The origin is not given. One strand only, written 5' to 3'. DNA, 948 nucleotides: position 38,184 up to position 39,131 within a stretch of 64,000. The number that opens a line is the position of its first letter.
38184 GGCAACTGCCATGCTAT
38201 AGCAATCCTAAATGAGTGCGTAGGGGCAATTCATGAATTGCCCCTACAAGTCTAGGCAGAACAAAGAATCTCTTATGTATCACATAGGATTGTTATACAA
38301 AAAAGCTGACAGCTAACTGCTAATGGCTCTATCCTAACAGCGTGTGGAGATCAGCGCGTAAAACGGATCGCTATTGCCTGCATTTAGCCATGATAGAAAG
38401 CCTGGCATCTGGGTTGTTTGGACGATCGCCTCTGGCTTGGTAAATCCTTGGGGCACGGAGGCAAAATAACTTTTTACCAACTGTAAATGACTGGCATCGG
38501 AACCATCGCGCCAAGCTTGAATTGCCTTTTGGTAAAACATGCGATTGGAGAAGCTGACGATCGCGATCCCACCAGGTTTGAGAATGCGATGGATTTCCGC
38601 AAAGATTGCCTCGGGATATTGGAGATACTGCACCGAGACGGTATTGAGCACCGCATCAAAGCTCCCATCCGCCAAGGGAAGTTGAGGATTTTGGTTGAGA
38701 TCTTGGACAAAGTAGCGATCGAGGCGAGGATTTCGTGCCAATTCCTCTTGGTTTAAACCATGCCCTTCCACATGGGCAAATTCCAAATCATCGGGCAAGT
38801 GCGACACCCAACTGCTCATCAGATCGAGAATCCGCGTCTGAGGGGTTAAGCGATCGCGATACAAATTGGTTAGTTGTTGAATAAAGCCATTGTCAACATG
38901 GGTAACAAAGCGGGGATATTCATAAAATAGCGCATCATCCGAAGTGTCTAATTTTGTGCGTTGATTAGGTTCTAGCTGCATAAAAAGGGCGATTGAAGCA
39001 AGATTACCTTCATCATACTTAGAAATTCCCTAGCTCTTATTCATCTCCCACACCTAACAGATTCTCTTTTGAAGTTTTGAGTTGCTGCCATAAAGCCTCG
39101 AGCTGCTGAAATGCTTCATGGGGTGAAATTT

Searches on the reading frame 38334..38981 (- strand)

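Call 13: search_protein_families(library=pfam, proteins=[window:38334-38981:-])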
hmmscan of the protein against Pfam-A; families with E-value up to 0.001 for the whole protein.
window:38334-38981:- (215 aa): 5 families
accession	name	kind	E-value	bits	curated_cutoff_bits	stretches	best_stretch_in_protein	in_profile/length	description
PF08241.18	Methyltransf_11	-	6.3e-12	46.4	21.2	1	88-142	44-95/95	Methyltransferase domain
PF13649.12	Methyltransf_25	-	1.5e-06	29.2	27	1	89-138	49-97/97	Methyltransferase domain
PF13489.12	Methyltransf_23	-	6e-06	26.5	27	1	96-169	76-145/164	Methyltransferase domain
PF08242.18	Methyltransf_12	-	2.2e-05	25.5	30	1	78-139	37-97/98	Methyltransferase domain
PF13847.12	Methyltransf_31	-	0.00012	22.2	27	1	93-146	61-113/145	Methyltransferase domain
